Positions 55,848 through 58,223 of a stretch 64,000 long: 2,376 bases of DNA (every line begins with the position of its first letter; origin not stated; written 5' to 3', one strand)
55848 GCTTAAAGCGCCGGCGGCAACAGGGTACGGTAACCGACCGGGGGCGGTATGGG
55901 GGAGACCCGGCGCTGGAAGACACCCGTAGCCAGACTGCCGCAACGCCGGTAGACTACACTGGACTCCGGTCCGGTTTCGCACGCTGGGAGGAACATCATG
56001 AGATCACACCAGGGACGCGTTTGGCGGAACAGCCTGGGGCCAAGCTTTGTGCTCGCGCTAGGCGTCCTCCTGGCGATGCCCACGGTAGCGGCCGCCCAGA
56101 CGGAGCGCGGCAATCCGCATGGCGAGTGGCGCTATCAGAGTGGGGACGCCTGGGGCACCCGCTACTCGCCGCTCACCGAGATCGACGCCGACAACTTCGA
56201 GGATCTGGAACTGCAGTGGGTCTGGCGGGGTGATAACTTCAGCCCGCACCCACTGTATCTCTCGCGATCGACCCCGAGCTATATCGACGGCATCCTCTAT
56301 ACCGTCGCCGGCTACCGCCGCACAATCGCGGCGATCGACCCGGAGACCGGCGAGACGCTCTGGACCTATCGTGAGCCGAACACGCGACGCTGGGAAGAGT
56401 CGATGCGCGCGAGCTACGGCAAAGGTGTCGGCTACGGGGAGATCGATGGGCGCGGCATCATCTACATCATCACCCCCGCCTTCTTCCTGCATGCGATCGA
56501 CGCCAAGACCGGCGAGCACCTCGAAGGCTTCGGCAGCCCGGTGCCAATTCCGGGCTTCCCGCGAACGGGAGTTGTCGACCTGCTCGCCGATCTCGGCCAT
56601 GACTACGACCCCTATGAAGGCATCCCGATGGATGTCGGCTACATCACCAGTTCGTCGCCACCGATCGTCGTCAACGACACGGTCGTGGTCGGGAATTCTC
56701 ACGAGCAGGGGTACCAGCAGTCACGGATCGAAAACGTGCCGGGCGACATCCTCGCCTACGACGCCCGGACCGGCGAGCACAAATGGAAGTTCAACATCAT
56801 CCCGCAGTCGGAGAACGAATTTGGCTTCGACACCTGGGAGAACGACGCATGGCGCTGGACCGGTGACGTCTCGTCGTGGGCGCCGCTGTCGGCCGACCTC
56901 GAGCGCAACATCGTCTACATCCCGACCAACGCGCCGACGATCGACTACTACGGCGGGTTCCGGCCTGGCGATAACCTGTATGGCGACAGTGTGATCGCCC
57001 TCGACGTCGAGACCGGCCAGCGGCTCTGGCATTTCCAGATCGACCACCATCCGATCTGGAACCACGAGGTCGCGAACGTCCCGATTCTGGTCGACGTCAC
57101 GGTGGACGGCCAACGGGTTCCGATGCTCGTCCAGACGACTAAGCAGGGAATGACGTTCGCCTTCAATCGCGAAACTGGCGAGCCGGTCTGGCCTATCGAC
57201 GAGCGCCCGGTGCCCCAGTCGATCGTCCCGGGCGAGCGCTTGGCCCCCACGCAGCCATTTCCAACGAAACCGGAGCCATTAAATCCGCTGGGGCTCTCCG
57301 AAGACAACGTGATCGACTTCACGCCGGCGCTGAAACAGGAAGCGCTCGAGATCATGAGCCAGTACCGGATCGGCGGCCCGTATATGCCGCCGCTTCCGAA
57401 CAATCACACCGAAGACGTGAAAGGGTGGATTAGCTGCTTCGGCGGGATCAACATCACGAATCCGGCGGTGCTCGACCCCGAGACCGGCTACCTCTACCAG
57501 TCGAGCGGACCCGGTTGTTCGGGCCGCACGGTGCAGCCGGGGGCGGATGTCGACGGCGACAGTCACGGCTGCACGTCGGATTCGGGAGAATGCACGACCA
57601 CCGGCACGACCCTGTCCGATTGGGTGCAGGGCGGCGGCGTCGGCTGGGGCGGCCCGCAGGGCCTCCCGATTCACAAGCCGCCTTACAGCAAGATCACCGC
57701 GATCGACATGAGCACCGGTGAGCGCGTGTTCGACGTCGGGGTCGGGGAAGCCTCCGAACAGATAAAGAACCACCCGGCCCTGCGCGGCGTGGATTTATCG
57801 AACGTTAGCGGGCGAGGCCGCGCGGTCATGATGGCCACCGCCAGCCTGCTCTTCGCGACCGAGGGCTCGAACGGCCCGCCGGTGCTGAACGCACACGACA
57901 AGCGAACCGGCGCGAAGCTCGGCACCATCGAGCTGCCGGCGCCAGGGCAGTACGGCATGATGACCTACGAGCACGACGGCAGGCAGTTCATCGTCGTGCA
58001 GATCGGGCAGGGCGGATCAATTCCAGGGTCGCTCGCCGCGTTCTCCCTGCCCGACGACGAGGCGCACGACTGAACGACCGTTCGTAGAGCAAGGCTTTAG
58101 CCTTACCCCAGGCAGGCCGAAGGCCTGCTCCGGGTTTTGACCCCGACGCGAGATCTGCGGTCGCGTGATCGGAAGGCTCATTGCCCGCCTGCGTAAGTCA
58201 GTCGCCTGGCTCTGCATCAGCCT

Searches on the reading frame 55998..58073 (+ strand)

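Call 82: search_protein_families(library=pfam, proteins=[window:55998-58073:+], max_evalue=0.00001)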
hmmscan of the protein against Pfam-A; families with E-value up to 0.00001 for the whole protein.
window:55998-58073:+ (691 aa): 2 families
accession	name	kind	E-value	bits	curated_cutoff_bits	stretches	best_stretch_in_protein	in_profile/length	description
PF01011.28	PQQ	-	3.8e-154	515.1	26.7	1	44-665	1-595/595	Glucose/ethanol/alcohol dehydrogenase, beta-propeller domain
PF13360.13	PQQ_2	-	7.6e-14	52.4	27.6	0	331-399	4-58/233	Outer membrane protein assembly factor BamB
